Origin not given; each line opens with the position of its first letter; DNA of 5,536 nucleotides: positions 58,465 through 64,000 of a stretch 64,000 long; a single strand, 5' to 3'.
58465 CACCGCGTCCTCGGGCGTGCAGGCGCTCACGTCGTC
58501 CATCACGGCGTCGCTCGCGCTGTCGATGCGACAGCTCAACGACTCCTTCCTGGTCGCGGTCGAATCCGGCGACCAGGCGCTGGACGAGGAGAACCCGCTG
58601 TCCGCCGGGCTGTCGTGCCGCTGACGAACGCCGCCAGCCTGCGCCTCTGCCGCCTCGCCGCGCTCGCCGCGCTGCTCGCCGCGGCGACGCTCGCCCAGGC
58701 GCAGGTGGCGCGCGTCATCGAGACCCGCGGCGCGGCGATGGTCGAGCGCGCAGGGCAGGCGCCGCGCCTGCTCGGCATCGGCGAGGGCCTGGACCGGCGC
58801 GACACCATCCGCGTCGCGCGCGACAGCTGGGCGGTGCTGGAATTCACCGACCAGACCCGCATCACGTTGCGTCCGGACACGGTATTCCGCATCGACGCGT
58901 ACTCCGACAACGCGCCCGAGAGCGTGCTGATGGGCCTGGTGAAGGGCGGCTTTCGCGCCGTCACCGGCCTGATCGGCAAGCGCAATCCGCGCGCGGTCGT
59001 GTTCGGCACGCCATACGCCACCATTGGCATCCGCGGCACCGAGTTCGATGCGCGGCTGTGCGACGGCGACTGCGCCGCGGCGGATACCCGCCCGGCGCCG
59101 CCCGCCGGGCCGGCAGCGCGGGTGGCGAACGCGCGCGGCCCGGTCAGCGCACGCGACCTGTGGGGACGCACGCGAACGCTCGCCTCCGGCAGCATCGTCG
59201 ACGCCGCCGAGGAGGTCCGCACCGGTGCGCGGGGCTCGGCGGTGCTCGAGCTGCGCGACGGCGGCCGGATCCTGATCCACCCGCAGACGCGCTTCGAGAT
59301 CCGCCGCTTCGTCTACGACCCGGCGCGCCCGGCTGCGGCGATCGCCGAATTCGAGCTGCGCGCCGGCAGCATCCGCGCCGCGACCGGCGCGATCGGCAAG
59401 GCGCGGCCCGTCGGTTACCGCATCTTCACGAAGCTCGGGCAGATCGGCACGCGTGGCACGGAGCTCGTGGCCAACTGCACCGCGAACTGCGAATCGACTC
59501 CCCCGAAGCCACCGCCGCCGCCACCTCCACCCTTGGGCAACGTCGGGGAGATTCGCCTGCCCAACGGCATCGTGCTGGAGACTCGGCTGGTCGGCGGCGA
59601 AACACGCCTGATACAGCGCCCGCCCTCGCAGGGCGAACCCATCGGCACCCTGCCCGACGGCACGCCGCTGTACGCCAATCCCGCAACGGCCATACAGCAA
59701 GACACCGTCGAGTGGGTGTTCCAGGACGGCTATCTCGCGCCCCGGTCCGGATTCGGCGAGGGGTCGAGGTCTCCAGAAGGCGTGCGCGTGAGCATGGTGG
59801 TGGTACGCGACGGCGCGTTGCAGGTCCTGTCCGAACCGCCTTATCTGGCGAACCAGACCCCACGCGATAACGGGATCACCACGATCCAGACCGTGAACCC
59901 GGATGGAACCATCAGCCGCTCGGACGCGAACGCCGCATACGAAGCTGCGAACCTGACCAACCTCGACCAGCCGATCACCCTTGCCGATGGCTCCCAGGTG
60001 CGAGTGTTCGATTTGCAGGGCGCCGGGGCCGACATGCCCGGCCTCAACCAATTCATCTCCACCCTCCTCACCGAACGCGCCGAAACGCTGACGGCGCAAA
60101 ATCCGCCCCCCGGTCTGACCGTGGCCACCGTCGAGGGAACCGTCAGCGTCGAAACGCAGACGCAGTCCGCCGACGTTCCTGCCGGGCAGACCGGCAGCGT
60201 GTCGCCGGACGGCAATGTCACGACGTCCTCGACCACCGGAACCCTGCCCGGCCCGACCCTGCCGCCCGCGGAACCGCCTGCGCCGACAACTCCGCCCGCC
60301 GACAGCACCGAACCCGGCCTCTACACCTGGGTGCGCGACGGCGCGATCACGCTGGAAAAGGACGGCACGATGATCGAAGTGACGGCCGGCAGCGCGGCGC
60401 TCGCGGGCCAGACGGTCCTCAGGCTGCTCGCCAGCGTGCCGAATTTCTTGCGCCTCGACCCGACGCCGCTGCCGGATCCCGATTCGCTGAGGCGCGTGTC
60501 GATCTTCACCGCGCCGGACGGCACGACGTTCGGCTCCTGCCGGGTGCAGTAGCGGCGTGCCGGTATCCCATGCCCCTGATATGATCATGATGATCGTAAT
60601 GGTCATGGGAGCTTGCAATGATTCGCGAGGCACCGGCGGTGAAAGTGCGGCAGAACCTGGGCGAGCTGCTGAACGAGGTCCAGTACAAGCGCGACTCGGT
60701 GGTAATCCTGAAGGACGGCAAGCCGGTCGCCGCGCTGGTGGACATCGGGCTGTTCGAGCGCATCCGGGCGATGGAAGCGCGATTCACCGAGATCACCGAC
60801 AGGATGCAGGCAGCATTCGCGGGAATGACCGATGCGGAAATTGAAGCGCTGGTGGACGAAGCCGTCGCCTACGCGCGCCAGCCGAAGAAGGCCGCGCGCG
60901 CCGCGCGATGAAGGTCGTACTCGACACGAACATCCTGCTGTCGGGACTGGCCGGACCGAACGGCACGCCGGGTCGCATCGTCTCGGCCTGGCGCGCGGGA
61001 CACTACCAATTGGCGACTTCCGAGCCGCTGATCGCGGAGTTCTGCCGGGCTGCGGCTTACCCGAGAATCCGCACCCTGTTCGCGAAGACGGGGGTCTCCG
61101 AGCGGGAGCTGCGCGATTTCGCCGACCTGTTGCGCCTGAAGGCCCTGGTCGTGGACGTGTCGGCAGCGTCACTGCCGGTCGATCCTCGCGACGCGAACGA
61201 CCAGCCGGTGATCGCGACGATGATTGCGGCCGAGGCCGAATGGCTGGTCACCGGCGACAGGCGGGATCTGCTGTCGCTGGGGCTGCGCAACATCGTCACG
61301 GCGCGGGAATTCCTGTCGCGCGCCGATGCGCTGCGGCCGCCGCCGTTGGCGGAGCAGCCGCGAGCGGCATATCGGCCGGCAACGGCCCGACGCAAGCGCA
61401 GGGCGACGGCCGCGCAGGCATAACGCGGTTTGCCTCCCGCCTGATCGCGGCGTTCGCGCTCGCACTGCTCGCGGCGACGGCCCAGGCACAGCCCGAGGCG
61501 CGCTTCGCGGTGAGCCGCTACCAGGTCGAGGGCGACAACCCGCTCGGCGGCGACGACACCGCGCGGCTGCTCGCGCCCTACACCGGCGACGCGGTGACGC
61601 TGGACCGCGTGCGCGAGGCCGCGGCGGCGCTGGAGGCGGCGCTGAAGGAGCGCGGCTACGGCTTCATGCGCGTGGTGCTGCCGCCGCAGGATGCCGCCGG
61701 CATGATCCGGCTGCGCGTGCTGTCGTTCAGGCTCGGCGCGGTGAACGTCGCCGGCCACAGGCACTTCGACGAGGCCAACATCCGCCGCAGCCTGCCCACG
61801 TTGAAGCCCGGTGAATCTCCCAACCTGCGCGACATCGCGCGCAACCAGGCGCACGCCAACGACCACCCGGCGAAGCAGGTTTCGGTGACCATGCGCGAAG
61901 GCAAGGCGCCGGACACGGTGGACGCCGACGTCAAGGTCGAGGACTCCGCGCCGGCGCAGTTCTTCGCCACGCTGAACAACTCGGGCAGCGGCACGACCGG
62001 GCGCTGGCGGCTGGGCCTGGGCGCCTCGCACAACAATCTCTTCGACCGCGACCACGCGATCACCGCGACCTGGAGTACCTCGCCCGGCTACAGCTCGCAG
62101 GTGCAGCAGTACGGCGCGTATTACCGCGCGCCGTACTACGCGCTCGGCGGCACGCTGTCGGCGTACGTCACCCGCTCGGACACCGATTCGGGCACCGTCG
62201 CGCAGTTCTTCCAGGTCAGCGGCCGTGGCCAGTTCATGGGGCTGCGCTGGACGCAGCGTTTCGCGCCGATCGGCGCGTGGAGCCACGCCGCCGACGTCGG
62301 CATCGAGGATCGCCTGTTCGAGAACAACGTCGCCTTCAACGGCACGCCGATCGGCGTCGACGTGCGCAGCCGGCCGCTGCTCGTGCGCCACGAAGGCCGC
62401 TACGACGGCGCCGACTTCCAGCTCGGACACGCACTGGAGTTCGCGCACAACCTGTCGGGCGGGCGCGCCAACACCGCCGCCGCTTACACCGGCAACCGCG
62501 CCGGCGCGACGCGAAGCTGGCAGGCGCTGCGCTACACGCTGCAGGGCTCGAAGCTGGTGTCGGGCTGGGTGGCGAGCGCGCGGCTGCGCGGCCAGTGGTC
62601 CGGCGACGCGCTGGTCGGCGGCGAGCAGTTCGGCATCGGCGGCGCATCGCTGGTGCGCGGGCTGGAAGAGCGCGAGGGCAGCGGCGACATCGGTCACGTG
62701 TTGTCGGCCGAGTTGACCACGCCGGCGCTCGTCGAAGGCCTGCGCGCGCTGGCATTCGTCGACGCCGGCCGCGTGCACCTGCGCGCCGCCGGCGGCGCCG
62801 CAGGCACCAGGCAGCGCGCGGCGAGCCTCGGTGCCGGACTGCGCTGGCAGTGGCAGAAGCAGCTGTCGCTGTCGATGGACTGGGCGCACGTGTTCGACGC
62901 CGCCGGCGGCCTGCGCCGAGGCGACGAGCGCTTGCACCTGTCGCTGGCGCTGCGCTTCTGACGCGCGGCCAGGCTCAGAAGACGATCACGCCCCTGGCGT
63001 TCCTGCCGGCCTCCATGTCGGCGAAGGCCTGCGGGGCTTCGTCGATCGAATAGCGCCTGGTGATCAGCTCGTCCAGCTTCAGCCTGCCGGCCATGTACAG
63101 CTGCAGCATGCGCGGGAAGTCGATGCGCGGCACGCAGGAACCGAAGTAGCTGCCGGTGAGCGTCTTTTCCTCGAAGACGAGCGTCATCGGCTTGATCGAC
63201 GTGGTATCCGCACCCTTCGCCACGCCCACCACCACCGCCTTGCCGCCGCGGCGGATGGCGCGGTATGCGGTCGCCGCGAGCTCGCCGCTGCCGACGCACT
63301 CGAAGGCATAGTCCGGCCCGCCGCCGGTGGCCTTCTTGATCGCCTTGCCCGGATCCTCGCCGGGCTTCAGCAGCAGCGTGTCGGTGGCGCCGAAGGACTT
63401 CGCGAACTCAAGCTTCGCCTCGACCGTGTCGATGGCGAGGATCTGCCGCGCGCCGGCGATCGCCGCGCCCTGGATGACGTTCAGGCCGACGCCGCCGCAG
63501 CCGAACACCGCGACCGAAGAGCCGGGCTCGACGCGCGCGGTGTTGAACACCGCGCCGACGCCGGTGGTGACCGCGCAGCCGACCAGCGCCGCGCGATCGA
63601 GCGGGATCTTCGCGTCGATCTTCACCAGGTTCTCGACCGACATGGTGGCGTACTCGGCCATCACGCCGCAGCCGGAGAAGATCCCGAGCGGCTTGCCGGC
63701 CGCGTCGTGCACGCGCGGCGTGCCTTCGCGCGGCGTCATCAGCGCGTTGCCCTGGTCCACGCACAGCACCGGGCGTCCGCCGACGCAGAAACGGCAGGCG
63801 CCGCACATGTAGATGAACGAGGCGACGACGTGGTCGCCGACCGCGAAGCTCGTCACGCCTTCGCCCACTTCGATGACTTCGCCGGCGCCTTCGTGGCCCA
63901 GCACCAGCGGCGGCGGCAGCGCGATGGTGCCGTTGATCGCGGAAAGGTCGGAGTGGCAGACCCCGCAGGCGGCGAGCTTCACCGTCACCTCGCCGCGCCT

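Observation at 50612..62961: Atypical two-partner-secretion locus: leader ORF - TpsA - double-FecR protein - (TA cassette) - TpsB, with a divergent SARP/ATPase/TPR regulator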

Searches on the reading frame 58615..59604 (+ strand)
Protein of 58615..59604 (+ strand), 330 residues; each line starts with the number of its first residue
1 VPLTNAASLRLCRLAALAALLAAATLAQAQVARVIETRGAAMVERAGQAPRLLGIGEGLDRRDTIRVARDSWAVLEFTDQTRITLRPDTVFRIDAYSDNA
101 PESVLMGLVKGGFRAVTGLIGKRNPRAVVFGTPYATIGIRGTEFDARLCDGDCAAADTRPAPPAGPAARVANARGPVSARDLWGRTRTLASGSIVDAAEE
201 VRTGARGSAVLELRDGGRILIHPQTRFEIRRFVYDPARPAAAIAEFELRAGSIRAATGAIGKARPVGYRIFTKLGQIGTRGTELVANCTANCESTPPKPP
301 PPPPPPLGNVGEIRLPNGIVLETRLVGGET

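Call 22: find_related_loci(query=A1, collection=genome_contigs, flank=10000)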
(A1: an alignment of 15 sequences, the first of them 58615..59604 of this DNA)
Query A1 (330 aa) in genome_contigs; peptide patterns used: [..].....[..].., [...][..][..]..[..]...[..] (x = any residue, [..] = any of these).
599 stretches matched a pattern (row limit reached: there are more); 383 encode a relative of the query (tblastn E <= 1e-3); the best 80 are kept; 80 distinct loci.
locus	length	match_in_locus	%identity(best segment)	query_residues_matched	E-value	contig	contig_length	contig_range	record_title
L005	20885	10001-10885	52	27-320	1e-83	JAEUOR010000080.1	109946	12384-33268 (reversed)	MAG: Burkholderiales bacterium isolate new MAG-204 k141_1017131, whole genome shotgun sequence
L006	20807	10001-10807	50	20-320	6e-71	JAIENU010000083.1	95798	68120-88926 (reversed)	MAG: Burkholderiales bacterium isolate co.spades.DASTOOL.1kb_049 c_000000444436, whole genome shotgun sequence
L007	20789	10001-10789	46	27-288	5e-64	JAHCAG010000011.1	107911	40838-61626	MAG: Burkholderiales bacterium isolate ACE_PRO61 PRO61_11, whole genome shotgun sequence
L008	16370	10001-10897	39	5-296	2e-54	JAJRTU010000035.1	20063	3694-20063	MAG: Gammaproteobacteria bacterium isolate Dive96_bin10.122 k141_618285, whole genome shotgun sequence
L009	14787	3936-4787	39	13-292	3e-53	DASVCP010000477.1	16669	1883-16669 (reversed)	MAG TPA_asm: Gammaproteobacteria bacterium isolate SMAG_U2009 k141_1589649, whole genome shotgun sequence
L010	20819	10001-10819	42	29-292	7e-53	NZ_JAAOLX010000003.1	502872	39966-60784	Iodobacter violaceini strain HSC-16F04 NODE_3_length_502872_cov_33.522058, whole genome shotgun sequence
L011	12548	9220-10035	39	17-282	5e-53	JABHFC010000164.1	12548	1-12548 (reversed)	MAG: Gammaproteobacteria bacterium isolate SI037_bin171 k141_1241550, whole genome shotgun sequence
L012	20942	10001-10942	35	3-309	8e-52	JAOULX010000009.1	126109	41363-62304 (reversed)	MAG: Gammaproteobacteria bacterium isolate 8_1_Jan_SF_Bin98 8_1_Jan_SF_Bin98_scaffold_39_c2, whole genome shotgun sequen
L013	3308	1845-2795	40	9-322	6e-52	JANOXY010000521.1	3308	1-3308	MAG: Pseudomonadota bacterium isolate VAR_35_metabat_109 VAR_35_k141_5604245, whole genome shotgun sequence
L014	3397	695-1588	40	1-301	5e-52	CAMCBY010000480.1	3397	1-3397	MAG: Klebsiella pneumoniae isolate ZE-13nov19-135 genome assembly, contig: ZE-13nov19-C74594, whole genome shotgun seque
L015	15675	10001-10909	40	3-294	3e-51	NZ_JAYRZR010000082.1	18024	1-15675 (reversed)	MAG: Ramlibacter sp. isolate SH_SHASGE1bin.17 NODE_1918_length_18024_cov_2.699335, whole genome shotgun sequence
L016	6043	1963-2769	42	27-302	6e-51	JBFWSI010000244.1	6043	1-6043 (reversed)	MAG: Gammaproteobacteria bacterium isolate CA_2019_TPBF_226 NODE_50464_length_6043_cov_2.798682_TPBF, whole genome shotg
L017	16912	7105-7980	42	2-292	5e-51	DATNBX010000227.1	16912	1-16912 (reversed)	MAG TPA_asm: Ramlibacter sp. isolate SMAG_U11199 k141_3015020, whole genome shotgun sequence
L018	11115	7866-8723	42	20-296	5e-51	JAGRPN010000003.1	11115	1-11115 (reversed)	MAG: Ramlibacter sp. isolate BP03 k141_205, whole genome shotgun sequence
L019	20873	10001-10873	42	25-302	6e-51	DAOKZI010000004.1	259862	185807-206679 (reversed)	MAG TPA_asm: Gammaproteobacteria bacterium isolate AMR_MDS_0046 NODE_24_length_259862_cov_13.931973, whole genome shotgu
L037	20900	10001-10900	40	11-297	3e-48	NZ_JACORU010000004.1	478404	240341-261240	Ramlibacter albus strain GTP1 contig4, whole genome shotgun sequence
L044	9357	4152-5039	39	7-292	7e-48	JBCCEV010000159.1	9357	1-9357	MAG: Pseudomonadota bacterium isolate P01_B01_bin.115 k141_3982114_length_9357_cov_11.0000, whole genome shotgun sequenc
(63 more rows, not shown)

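Call 27: search_protein_families(library=pfam, proteins=[L037:5865-9836:+, L037:6525-10001:-, L037:13367-15352:+, L037:15913-19464:+, L037:15458-19033:-, L037:4516-5910:-, L037:4807-5886:+], max_evalue=0.001)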
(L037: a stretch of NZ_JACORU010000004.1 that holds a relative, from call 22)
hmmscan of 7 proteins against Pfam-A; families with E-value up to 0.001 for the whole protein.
L037:5865-9836:+ (1323 aa): 10 families
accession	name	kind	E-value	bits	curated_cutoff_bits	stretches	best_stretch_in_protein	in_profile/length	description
PF12447.13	DUF3683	-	1.5e-51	173.8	27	1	53-169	2-113/114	Protein of unknown function (DUF3683)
PF02913.24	FAD-oxidase_C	-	1.4e-27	97.4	21.2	2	701-805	140-248/248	FAD linked oxidases, C-terminal domain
PF11880.13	DUF3400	-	3e-22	78.4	25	1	1276-1323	1-45/45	Domain of unknown function (DUF3400)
PF01565.28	FAD_binding_4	-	4.5e-22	78.7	26.4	1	219-363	3-137/139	FAD binding domain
PF02754.22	CCG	-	2.6e-13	50.3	20.6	1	1061-1150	1-84/85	Cysteine-rich domain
PF13183.11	Fer4_8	-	6.5e-08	33.4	27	1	851-930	2-68/68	4Fe-4S dicluster domain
PF14697.11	Fer4_21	-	0.00023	21.7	35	0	907-928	32-53/59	4Fe-4S dicluster domain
PF12838.12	Fer4_7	-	0.0004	21.2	27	0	854-930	2-52/52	4Fe-4S dicluster domain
PF13746.11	Fer4_18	-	0.00049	20.7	27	0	908-932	53-77/114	4Fe-4S dicluster domain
PF13237.11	Fer4_10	-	0.00098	19.4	25.5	0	851-927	6-53/53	4Fe-4S dicluster domain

L037:6525-10001:- (1158 aa): 0 families

L037:13367-15352:+ (661 aa): 1 family
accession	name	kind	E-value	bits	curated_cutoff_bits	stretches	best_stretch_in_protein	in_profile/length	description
PF04280.21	Tim44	-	1.2e-23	84.2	29.6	1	535-659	8-147/147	Tim44-like domain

L037:15913-19464:+ (1183 aa): 1 family
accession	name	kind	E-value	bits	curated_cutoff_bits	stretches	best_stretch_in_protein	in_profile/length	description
PF09723.15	Zn_ribbon_8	-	3e-15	56.4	34.4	1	1075-1115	1-41/41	Zinc ribbon domain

L037:15458-19033:- (1191 aa): 0 families

L037:4516-5910:- (464 aa): 2 families
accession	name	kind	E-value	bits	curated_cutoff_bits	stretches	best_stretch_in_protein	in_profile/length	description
PF13416.11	SBP_bac_8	-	4.4e-36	125.6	27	1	71-394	2-275/279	Bacterial extracellular solute-binding protein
PF01547.30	SBP_bac_1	-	2.2e-29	103.9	26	1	66-364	8-306/307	Bacterial extracellular solute-binding protein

L037:4807-5886:+ (359 aa): 0 families

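Call 56: search_dna_similar(query=window:58615-59604:+, collection=plasmids, mode=protein, max_rows=30, max_evalue=1e-8)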
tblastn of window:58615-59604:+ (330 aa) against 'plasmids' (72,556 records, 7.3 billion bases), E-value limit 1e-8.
No match.

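Call 93: search_protein_families(library=pfam, proteins=[L044:105-4145:+, L044:5984-8071:-, L044:8160-9263:-], max_evalue=0.001)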
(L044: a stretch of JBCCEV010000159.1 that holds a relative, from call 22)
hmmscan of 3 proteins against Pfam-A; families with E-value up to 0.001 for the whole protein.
L044:105-4145:+ (1346 aa): 0 families

L044:5984-8071:- (695 aa): 3 families
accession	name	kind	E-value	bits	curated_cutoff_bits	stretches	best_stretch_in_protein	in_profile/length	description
PF01968.24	Hydantoinase_A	-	2.6e-76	257.1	22.9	1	206-497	1-290/291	Hydantoinase/oxoprolinase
PF05378.19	Hydant_A_N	-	9.5e-44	149.6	25.2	1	4-185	1-175/176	Hydantoinase/oxoprolinase N-terminal region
PF19278.4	Hydant_A_C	-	5.2e-21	75.3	21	1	539-679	38-182/193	Hydantoinase/oxoprolinase C-terminal domain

L044:8160-9263:- (367 aa): 8 families
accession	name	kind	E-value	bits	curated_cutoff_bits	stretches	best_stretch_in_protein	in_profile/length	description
PF01262.27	AlaDh_PNT_C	-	4.4e-83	278.4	23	1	141-351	1-213/214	Alanine dehydrogenase/PNT, C-terminal domain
PF05222.21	AlaDh_PNT_N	-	2.1e-44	151.5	30.4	1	4-137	1-136/136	Alanine dehydrogenase/PNT, N-terminal domain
PF07992.20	Pyr_redox_2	-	1.5e-06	28.3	26.1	1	161-216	142-190/291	Pyridine nucleotide-disulphide oxidoreductase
PF02737.24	3HCDH_N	-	3.7e-05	24.2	22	1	171-218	2-49/180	3-hydroxyacyl-CoA dehydrogenase, NAD binding domain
PF03807.23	F420_oxidored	-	4.6e-05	24.4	21.6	0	170-268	1-92/94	NADP oxidoreductase coenzyme F420-dependent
PF02826.25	2-Hacid_dh_C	-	0.00015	21.6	25.1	1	169-268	37-127/178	D-isomer specific 2-hydroxyacid dehydrogenase, NAD binding domain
PF00070.33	Pyr_redox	-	0.00016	22.5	22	1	170-217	1-48/82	Pyridine nucleotide-disulphide oxidoreductase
PF02882.25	THF_DHG_CYH_C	-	0.00024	20.9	27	0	209-313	57-148/160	Tetrahydrofolate dehydrogenase/cyclohydrolase, NAD(P)-binding domain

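Call 100: search_protein_representatives(alignment_id=A1)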
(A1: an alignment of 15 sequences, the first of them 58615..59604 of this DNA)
Query: 15 sequences, 476 profile positions. Proteins with E-value up to 0.001 (for the whole library): 31201; up to 1e-10: 16170; up to 1e-30: 1143. The best 150 are listed.
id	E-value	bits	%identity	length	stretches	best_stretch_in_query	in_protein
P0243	5.5e-204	694.8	-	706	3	11-310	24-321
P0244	1.3e-192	657.3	-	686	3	98-439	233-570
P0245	2.0e-183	627.0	-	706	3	103-450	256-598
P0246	2.8e-167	573.8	-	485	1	7-475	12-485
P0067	2.9e-166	570.4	-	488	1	11-475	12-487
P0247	9.6e-165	565.4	-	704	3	7-304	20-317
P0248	1.1e-158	545.5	-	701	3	11-241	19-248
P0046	1.8e-158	544.7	-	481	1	7-475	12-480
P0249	7.5e-158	542.7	-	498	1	11-475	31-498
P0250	3.1e-155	534.1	-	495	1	7-473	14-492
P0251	7.3e-152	522.9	-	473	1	8-462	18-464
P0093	1.6e-151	521.8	-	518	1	9-461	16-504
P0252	1.9e-150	518.3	-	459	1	10-473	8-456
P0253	1.1e-149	515.8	-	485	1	8-475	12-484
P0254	4.0e-149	513.9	-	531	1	12-475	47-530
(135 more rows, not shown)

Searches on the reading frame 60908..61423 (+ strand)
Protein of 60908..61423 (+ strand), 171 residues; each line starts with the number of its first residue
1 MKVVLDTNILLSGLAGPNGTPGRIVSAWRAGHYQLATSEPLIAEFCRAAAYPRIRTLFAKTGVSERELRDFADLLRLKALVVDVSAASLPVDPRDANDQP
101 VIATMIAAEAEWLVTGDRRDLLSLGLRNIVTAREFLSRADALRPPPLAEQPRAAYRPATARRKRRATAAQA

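Call 9: search_protein_families(library=pfam, proteins=[window:60908-61423:+], max_evalue=0.01)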
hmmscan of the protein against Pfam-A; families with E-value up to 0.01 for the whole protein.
window:60908-61423:+ (171 aa): 3 families
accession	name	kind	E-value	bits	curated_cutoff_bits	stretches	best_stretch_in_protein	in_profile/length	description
PF13470.12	PIN_3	-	8.1e-17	62.5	27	1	2-119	1-115/115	PIN domain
PF01850.27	PIN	-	4e-06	27.9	23.6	1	3-119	1-113/120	PIN domain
PF10130.15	PIN_2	-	0.00025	21.7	22.4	1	4-127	1-121/133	PIN domain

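Call 10: search_protein_families(library=ncbifam, proteins=[window:60908-61423:+], max_evalue=0.01)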
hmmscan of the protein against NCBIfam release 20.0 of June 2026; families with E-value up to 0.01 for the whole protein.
window:60908-61423:+ (171 aa): 2 families
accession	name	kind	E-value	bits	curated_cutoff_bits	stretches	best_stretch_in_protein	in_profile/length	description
TIGR00305.1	TIGR00305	equivalog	3.4e-14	53.1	29.15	1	2-124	1-115/115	putative toxin-antitoxin system toxin component, PIN family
NF046100.1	RSP_2648_fam_PIN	equivalog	0.0021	18.1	170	1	24-121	17-109/177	RSP_2648 family PIN domain-containing protein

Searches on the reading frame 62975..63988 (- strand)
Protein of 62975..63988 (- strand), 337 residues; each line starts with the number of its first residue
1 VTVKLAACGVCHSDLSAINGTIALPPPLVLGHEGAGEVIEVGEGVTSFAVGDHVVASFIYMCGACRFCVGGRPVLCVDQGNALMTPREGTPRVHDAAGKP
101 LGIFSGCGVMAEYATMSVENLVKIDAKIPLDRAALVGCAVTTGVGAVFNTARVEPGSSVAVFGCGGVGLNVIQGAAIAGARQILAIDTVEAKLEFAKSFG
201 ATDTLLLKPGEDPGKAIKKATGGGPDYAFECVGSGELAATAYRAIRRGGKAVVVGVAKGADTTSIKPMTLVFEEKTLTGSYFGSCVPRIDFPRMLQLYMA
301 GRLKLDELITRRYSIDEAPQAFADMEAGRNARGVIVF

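Call 83: search_protein_families(library=pfam, proteins=[window:62975-63988:-], max_evalue=0.00001)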
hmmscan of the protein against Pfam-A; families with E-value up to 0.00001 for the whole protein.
window:62975-63988:- (337 aa): 4 families
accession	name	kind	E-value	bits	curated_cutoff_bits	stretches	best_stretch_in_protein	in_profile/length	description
PF00107.32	ADH_zinc_N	-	1.2e-30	106.6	31.8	1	166-297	1-126/129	Zinc-binding dehydrogenase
PF08240.17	ADH_N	-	4.6e-25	88.3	23.5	1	2-125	6-103/104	Alcohol dehydrogenase GroES-like domain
PF13602.12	ADH_zinc_N_2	-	2.6e-08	35.3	27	1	218-330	16-128/134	Zinc-binding dehydrogenase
PF16912.11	Glu_dehyd_C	-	1.2e-06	28.6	34.9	1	150-325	26-201/211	Glucose dehydrogenase C-terminus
